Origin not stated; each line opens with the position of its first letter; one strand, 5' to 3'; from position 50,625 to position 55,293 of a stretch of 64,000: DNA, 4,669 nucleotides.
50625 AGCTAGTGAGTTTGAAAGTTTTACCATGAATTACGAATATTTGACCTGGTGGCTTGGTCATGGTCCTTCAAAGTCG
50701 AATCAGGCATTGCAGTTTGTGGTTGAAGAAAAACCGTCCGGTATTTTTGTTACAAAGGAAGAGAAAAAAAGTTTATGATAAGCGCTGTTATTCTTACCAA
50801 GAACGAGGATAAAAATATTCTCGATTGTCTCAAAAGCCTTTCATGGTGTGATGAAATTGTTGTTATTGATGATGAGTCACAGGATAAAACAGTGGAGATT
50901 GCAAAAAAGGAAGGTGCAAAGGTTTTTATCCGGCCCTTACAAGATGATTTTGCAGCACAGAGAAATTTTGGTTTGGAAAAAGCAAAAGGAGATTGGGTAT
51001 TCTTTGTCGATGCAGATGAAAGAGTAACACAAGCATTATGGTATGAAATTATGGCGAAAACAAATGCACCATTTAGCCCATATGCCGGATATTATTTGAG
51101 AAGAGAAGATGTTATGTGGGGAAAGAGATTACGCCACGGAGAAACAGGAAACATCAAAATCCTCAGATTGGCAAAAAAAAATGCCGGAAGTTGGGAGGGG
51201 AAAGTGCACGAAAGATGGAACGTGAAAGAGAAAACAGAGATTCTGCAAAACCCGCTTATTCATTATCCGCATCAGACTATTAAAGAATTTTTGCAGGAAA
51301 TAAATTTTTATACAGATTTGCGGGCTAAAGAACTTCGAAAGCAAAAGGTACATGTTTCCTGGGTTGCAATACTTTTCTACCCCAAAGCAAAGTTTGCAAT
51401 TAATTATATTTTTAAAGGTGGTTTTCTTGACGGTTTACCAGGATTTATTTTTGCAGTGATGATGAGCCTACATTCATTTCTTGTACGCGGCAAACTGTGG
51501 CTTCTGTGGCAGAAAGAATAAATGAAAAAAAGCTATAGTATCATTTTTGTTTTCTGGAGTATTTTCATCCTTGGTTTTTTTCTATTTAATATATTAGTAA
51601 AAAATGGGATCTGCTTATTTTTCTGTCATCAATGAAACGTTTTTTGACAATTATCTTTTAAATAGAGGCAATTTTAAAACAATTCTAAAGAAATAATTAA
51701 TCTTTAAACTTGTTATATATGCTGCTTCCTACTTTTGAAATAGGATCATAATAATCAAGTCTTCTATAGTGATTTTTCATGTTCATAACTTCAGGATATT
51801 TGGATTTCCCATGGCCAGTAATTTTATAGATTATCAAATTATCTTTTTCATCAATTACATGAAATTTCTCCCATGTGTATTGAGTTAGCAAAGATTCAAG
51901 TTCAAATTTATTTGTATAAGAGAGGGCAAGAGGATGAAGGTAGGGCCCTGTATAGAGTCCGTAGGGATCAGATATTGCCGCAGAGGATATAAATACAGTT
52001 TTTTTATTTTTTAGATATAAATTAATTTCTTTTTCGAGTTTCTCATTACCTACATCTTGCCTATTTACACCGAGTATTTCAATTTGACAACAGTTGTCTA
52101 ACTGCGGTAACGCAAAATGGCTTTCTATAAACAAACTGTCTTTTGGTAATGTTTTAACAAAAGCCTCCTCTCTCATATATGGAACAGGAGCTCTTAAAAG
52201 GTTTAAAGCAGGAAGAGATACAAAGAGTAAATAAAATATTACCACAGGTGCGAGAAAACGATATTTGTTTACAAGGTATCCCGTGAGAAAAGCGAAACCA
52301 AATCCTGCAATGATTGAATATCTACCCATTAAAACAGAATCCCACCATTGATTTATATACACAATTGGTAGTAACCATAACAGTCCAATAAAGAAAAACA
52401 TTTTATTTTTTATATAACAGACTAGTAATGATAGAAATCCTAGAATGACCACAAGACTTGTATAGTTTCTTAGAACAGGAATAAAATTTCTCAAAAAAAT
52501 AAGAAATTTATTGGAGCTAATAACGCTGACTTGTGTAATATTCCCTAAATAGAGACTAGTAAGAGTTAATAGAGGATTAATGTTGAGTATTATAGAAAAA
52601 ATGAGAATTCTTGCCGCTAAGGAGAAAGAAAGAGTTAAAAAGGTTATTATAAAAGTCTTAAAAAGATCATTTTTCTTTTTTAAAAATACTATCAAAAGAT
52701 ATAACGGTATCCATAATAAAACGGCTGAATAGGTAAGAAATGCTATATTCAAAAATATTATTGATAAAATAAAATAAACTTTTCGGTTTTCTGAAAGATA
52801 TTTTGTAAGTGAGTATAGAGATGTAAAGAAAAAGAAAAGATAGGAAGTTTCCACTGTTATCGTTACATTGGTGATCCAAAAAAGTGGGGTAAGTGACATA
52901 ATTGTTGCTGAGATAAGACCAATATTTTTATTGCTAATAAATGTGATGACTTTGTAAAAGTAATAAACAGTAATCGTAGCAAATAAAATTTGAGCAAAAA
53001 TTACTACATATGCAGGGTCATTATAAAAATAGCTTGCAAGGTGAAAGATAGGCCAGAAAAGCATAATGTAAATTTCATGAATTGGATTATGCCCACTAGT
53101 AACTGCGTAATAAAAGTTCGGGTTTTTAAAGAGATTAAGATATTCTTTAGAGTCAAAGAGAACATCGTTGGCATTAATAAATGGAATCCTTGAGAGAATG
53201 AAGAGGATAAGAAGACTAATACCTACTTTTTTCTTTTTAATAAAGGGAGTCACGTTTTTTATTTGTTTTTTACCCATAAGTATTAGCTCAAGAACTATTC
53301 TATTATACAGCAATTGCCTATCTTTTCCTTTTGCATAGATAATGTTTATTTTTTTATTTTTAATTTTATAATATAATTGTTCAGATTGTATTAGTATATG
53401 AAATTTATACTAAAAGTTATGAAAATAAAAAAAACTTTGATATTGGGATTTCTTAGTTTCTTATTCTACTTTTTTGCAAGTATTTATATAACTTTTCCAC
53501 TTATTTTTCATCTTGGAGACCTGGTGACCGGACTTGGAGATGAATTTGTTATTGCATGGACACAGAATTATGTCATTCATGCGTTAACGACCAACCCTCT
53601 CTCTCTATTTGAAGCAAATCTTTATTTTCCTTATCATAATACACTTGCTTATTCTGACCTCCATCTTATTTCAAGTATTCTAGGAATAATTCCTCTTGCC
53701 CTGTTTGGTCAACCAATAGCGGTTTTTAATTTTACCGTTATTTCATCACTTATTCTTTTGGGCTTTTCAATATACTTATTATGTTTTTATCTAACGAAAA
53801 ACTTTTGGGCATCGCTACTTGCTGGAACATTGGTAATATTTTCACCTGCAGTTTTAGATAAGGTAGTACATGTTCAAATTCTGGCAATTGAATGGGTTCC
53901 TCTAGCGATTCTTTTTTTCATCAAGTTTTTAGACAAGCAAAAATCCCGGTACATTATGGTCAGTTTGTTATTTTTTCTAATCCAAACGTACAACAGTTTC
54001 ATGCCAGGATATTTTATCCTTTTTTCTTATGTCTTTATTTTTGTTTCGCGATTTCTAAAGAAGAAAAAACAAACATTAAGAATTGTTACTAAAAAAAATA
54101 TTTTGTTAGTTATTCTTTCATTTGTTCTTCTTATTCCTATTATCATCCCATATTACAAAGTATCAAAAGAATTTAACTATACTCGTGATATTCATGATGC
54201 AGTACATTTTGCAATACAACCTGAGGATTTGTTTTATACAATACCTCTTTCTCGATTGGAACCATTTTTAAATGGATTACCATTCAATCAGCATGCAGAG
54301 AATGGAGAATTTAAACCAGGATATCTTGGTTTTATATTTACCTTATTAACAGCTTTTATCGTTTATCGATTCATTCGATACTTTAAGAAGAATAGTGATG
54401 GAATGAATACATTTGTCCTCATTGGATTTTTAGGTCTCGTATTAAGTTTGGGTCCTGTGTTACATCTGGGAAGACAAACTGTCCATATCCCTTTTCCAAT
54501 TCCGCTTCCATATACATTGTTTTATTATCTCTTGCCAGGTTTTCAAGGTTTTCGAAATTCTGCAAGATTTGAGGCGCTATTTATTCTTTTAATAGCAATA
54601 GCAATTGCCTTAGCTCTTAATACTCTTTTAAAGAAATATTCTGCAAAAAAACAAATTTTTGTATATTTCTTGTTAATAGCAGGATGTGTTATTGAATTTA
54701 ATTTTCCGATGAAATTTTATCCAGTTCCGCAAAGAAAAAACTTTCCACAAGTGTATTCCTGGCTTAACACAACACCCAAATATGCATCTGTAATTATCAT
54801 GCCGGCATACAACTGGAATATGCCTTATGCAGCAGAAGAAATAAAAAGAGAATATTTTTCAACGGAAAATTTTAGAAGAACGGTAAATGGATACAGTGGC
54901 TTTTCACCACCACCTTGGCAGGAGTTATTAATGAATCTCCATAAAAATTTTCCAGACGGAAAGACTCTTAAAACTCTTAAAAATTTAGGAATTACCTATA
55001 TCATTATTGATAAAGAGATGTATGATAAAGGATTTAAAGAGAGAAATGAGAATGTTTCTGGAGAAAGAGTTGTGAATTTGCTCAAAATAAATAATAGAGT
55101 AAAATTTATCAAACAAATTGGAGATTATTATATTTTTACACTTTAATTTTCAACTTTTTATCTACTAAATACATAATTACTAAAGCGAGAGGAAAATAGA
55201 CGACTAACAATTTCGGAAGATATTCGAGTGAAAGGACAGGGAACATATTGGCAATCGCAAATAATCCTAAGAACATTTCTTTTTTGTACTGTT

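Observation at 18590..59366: Glycan-assembly supercluster of ~41 kb dominated by lipid-linked-sugar (GT-C) chemistry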

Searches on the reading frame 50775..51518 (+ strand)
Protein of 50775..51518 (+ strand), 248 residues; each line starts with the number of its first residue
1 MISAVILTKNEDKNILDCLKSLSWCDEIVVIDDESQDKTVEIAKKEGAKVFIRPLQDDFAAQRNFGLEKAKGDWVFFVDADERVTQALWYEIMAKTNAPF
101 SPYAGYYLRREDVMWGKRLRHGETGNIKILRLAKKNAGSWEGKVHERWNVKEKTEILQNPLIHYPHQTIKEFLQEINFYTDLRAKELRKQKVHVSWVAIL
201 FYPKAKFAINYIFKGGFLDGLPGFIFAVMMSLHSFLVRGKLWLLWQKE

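Call 6: search_protein_families(library=pfam, proteins=[window:50775-51518:+], max_evalue=0.01)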
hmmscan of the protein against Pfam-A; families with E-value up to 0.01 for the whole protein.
window:50775-51518:+ (248 aa): 3 families
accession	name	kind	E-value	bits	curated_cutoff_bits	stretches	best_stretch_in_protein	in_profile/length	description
PF00535.33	Glycos_transf_2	-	1.1e-20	74.7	23.3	1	3-98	1-105/168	Glycosyl transferase family 2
PF13704.12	Glyco_tranf_2_4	-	1.6e-07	32.1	27.5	1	23-82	16-82/98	Glycosyl transferase family 2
PF10111.15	Glyco_tranf_2_2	-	3.5e-05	23.9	27.3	1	26-86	30-96/276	Glycosyltransferase like family 2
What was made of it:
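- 50775..51521 (+): Soluble GT2 glycosyltransferase. Backbone gene. GT2 75 bits (call 6).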

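Call 13: search_protein_families(library=ncbifam, proteins=[window:50775-51518:+], max_evalue=0.1)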
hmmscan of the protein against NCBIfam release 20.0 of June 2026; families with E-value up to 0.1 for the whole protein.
window:50775-51518:+ (248 aa): 19 families
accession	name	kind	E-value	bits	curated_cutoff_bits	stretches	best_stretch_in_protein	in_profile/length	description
TIGR04283.1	glyco_like_mftF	equivalog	8.9e-14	51.6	182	1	2-98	1-99/221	TIGR04283 family arsenosugar biosynthesis glycosyltransferase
TIGR04195.1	S_glycosyl_SunS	equivalog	6.6e-13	48.3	350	1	2-83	59-143/421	SunS family peptide S-glycosyltransferase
NF007482.0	PRK10073.1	equivalog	1.5e-09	37.3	423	1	6-94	12-108/334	glycosyltransferase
TIGR03965.1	mycofact_glyco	equivalog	7.2e-09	35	280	1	2-93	76-175/467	mycofactocin biosynthesis glycosyltransferase MftF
NF010496.0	PRK13915.1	equivalog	7.3e-08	31.8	262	1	2-82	33-127/307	glucosyl-3-phosphoglycerate synthase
NF041875.1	EPS_EpsD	equivalog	1.8e-07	30.9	370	1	5-88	4-96/325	exopolysaccharide biosynthesis glycosyltransferase EpsD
TIGR04182.1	glyco_TIGR04182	equivalog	1.4e-06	27.9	325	1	3-82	3-83/293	S-layer glycoprotein N-glycosyltransferase AglJ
NF047683.1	TeichurnBiosyTuaG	equivalog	1.6e-05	24.7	400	1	27-101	37-119/252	teichuronic acid biosynthesis protein TuaG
NF050050.1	ProtGlycPglI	equivalog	5.1e-05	22.8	500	1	3-112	5-124/306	GalNAc(5)-diNAcBac-PP-undecaprenol beta-1,3-glucosyltransferase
NF038302.1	EPS_HpsE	equivalog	8.4e-05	21.7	300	1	20-89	30-103/307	hormogonium polysaccharide biosynthesis glycosyltransferase HpsE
NF058614.1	PPMAGASynPpgS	equivalog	0.00055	19.4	370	1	5-71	5-72/226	polyprenyl-phospho-N-acetylgalactosaminyl synthase PpgS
NF041391.1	DPhHxTase_Halo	equivalog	0.00065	18.7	375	1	27-84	25-81/213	dolichyl-phosphate hexose transferase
TIGR03937.1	PgaC_IcaA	equivalog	0.0014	17.7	422.3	1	1-86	46-140/407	poly-beta-1,6-N-acetyl-D-glucosamine synthase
NF045692.1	OglycostaseCruG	equivalog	0.0015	17.5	600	1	2-89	43-145/386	2'-O-glycosyltransferase CruG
NF038299.1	EPS_HpsN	equivalog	0.003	16.6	425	1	2-87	3-97/317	hormogonium polysaccharide biosynthesis glycosyltransferase HpsN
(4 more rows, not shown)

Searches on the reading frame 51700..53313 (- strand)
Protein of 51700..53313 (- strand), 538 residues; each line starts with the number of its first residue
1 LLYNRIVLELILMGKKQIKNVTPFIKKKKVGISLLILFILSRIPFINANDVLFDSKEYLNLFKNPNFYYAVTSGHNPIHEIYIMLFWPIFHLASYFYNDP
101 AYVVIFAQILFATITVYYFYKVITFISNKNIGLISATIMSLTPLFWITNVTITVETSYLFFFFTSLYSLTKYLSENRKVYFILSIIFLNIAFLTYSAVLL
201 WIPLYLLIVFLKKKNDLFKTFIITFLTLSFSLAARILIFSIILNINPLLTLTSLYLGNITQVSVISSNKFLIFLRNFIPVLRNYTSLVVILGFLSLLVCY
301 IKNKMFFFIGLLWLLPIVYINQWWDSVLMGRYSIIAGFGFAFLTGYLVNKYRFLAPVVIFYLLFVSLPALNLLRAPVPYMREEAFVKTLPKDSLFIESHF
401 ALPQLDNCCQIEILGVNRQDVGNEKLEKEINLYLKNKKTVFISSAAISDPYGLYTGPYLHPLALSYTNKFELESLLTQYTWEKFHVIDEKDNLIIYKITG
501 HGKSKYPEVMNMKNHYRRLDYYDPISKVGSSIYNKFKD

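Call 6: search_protein_families(library=pfam, proteins=[window:51700-53313:-], max_evalue=0.01)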
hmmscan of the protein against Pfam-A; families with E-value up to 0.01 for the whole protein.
window:51700-53313:- (538 aa): 1 family
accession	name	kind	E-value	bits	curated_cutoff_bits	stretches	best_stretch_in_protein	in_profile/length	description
PF13231.12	PMT_2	-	6.2e-10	40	26.1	1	92-232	12-151/160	Dolichyl-phosphate-mannose-protein mannosyltransferase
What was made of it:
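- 51697..53313 (-): GT-C glycosyltransferase (PMT_2). Accessory: present in 1 of 71 related loci. PMT_2 40 bits (call 6).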

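Call 12: search_protein_families(library=ncbifam, proteins=[window:51700-53313:-], max_evalue=0.1)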
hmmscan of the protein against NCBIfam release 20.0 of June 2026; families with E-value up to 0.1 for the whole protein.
window:51700-53313:- (538 aa): 0 families

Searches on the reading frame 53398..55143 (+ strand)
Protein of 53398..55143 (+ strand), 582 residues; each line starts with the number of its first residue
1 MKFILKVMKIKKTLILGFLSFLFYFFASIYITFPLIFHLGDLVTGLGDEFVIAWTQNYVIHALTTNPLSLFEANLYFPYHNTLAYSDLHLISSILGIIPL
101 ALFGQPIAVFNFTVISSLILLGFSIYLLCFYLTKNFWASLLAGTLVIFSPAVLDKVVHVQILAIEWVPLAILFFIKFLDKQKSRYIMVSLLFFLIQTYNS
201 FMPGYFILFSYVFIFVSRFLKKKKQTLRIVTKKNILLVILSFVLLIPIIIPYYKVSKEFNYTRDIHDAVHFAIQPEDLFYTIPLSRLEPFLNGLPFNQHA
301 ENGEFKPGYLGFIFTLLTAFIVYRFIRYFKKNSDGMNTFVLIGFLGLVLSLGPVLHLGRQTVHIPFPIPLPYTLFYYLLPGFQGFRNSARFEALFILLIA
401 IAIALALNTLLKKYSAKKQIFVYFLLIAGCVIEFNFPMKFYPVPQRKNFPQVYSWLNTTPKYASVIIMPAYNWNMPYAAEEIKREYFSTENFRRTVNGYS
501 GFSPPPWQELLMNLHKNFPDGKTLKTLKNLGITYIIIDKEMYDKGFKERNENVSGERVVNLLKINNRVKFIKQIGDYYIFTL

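Call 7: search_protein_families(library=pfam, proteins=[window:53398-55143:+], max_evalue=0.01)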
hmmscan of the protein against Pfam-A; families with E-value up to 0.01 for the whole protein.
window:53398-55143:+ (582 aa): 1 family
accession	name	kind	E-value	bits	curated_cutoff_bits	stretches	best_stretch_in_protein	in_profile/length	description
PF24677.1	DUF7657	-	3.5e-05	23.2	26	1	112-257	116-265/401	Domain of unknown function (DUF7657)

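Call 12: search_protein_families(library=ncbifam, proteins=[window:53398-55143:+], max_evalue=0.1)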
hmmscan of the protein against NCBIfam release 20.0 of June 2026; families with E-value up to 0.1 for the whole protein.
window:53398-55143:+ (582 aa): 1 family
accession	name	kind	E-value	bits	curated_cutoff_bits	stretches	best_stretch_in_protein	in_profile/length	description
NF053599.1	transp_MmpA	equivalog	0.039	12.5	210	0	379-424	309-348/543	MmpA family trehalose lipid delivery protein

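Call 25: find_homologous_proteins(query=window:53398-55143:+, max_evalue=0.001)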
Query window:53398-55143:+ (582 aa): 388 proteins with E <= 0.001 among 8000 candidates; the best 120 are listed.
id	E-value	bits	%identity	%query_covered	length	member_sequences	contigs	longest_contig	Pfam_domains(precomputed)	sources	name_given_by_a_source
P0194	0.0e+0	1285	100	100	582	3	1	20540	PF19830.5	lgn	-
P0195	3.7e-258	876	68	99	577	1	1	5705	-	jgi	jgi:hypothetical protein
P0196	1.3e-253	861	66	98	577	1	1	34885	PF19830.5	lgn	-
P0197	6.7e-251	852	66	95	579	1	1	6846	PF19830.5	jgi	jgi:hypothetical protein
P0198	3.8e-243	826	63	99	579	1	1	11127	-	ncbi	-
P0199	4.1e-237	806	63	99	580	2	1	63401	PF19830.5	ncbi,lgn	-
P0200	3.3e-236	804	62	98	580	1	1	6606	-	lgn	-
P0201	1.4e-235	801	64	95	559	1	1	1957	-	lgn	-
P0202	4.0e-235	800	63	99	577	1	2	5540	-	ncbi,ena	-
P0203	2.8e-232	791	63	95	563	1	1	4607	-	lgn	-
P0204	1.6e-221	755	59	98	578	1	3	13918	-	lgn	-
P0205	8.3e-220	749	59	98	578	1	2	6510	PF24677.2,PF19830.5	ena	-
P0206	5.9e-219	747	60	96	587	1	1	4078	PF19830.5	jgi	jgi:hypothetical protein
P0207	1.1e-218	746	61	97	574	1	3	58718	-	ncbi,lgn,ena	ncbi:MAG: hypothetical protein AAB553_06690 [Patescibacteria group bacterium]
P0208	1.2e-214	732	58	97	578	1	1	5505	-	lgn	-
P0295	3.2e-182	625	53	95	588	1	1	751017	-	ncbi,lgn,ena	-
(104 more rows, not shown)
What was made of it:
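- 53398..55146 (+): GT-C glycosyltransferase of the DUF6311/DUF7657 family, with a C-terminal alpha/beta outer domain. More than 388 CPR homologues at 50-68% identity (call 25).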

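Call 37: predict_structure(alignment_id=A2)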
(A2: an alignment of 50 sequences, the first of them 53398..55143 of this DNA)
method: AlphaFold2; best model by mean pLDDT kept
length: 582 residues; sequences in the alignment: 50
mean_pLDDT: 90.2   pTM: 0.90
mean pLDDT of the five models: 90.2, 89.9, 89.3, 88.5, 87.6
residues with pLDDT >= 90: 431; 70-90: 96; 50-70: 51; < 50: 4
segments of 3 or more residues with pLDDT < 50: none
pLDDT, mean of each block of 10 residues (from residue 1): 64 94 98 96 94 95 92 86 80 95 97 97 98 97 98 90 95 97 98 95 91 96 94 97 91 77 66 85 95 84 80 98 95 94 92 72 56 62 62 95 97 96 98 95 96 95 94 89 95 90 80 93 95 97 95 95 96 97 95
secondary structure, 60 per line:
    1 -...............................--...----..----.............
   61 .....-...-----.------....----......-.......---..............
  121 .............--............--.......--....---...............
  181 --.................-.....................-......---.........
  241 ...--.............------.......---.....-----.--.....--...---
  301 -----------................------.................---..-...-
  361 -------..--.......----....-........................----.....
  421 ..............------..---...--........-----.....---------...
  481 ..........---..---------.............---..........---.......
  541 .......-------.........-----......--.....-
elements in order: H2-32 H48-65 H82-85 H90-95 H97-103 H107-133 H136-147 H150-156 H159-162 H166-180 H183-199 H201-221 H223-228 H232-243 H246-258 H265-271 H275-279 H288-292 H312-327 H334-350 H372-378 H383-386 H388-411 H416-433 H451-458 E464-468 H478-490 H505-517 H521-530 E534-538 H539-547 H555-563 E569-574 E577-581
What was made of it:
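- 53398..55146 (+): Model pLDDT 90 (call 37).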

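Call 41: fold_search(model_id=the predicted structure, library=pdb)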
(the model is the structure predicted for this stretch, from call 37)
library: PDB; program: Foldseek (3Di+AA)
matches with E <= 10: 213; with E <= 0.001: 25
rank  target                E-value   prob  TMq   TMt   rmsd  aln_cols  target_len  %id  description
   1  8age_A                1.2e-07  1.00  0.48  0.45  12.2       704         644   11  Structure of yeast oligosaccharylransferase complex with acceptor peptide bound (released 2022-12-07)
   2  7oci_F                2.1e-07  1.00  0.49  0.46  12.5       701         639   10  Cryo-EM structure of yeast Ost6p containing oligosaccharyltransferase complex (released 2022-02-16)
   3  6s7t_A                2.2e-07  1.00  0.47  0.40  15.0       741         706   11  Cryo-EM structure of human oligosaccharyltransferase complex OST-B (released 2019-12-18)
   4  8agc_A                2.6e-07  1.00  0.47  0.41  11.7       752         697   11  Structure of yeast oligosaccharylransferase complex with lipid-linked oligosaccharide and non-acceptor peptide bound (released 2022-12-07)
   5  6ezn_F                3.5e-07  1.00  0.50  0.46  13.5       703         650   11  Cryo-EM structure of the yeast oligosaccharyltransferase (OST) complex (released 2018-01-17)
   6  7zli_A                4.4e-07  1.00  0.53  0.48  10.3       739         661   12  Cryo-EM structure of C-mannosyltransferase CeDPY19, in complex with Dol25-P-Man and bound to CMT2-Fab and anti-Fab nan (released 2023-01-11)
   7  8agb_A                4.4e-07  1.00  0.49  0.45  12.9       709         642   10  Structure of yeast oligosaccharylransferase complex with lipid-linked oligosaccharide bound (released 2022-12-07)
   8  7zlh_A                5.0e-07  1.00  0.41  0.38  11.6       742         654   12  Cryo-EM structure of C-mannosyltransferase CeDPY19, in apo state, bound to CMT2-Fab and anti-Fab nanobody (released 2023-01-11)
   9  7zlg_A                7.3e-07  1.00  0.54  0.49  10.1       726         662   11  Cryo-EM structure of C-mannosyltransferase CeDPY19, in complex with acceptor peptide and bound to CMT2-Fab and anti-Fa (released 2023-01-11)
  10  6c26_A                9.4e-07  1.00  0.51  0.47  13.8       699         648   11  The Cryo-EM structure of a eukaryotic oligosaccharyl transferase complex (released 2018-01-31)
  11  7e9s_A                1.5e-06  1.00  0.47  0.34   9.6       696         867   13  Archaeal oligosaccharyltransferase AglB from Archaeoglobus fulgidus in complex with an inhibitory peptide and a dolich (released 2021-09-08)
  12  8b6l_I                3.1e-06  1.00  0.42  0.37  15.6       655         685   12  Subtomogram average of the human Sec61-TRAP-OSTA-translocon (released 2022-12-07)
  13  6s7o_A                5.6e-06  1.00  0.53  0.48  13.6       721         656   11  Cryo-EM structure of human oligosaccharyltransferase complex OST-A (released 2019-12-18)
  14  3waj                  5.6e-06  1.00  0.49  0.38  15.6       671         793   13  Crystal structure of the Archaeoglobus fulgidus oligosaccharyltransferase (O29867_ARCFU) complex with Zn and sulfate (released 2013-10-30)
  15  3wak                  7.4e-06  1.00  0.51  0.37  13.6       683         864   12  Crystal structure of the Archaeoglobus fulgidus oligosaccharyltransferase (O29867_ARCFU) in the apo form (released 2013-10-30)
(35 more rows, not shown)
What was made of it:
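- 53398..55146 (+): The top 28 Foldseek hits are all GT-C, starting with STT3 at E 1e-7 (call 41).
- On Oligosaccharyltransferases STT3/AglB/PglB (considered for 53398): The fold similarity is real (STT3 E 1e-7, TM-score about 0.5, call 41).
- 53398 resembles oligosaccharyltransferases in fold (call 41).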

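Call 80: find_encoding_contigs(protein=P0295, flank=10000, max_places=2)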
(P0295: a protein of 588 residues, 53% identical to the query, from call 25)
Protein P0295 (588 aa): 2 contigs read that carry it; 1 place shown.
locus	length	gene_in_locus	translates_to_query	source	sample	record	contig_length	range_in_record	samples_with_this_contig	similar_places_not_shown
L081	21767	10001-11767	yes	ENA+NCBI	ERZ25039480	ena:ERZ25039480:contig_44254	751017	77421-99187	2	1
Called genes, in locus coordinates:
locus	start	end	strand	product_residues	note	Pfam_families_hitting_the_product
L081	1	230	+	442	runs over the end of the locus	-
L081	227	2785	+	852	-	PF00535:Glycos_transf_2, PF13506:Glyco_transf_21 (weak), PF13641:Glyco_tranf_2_3, PF02366:PMT, PF13231:PMT_2 (weak)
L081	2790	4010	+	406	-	PF01943:Polysacc_synt, PF13440:Polysacc_synt_3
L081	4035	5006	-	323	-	PF02475:TRM5-TYW2_MTfase (weak), PF05050:Methyltransf_21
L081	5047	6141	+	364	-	PF13439:Glyco_transf_4, PF13524:Glyco_trans_1_2, PF13692:Glyco_trans_1_4, PF20706:GT4-conflict, PF00534:Glycos_transf_1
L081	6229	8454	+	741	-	PF00535:Glycos_transf_2, PF10111:Glyco_tranf_2_2, PF13641:Glyco_tranf_2_3, PF02709:Glyco_transf_7C (faint), PF13231:PMT_2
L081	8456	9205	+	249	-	PF00535:Glycos_transf_2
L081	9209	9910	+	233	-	PF13489:Methyltransf_23, PF08241:Methyltransf_11, PF08242:Methyltransf_12, PF13649:Methyltransf_25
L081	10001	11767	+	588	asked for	-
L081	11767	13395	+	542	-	PF13231:PMT_2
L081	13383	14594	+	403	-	PF04932:Wzy_C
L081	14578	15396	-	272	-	PF17936:Big_6 (faint), PF12733:Cadherin-like (faint), PF17957:Big_7 (faint), PF09136:Glucodextran_B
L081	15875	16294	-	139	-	PF02823:ATP-synt_DE_N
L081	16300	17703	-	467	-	PF02874:ATP-synt_ab_N, PF00006:ATP-synt_ab, PF22919:ATP-synt_VA_C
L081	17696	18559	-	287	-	PF00231:ATP-synt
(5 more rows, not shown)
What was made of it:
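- An Ig-like surface protein is a conserved neighbour (calls 7, 80).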
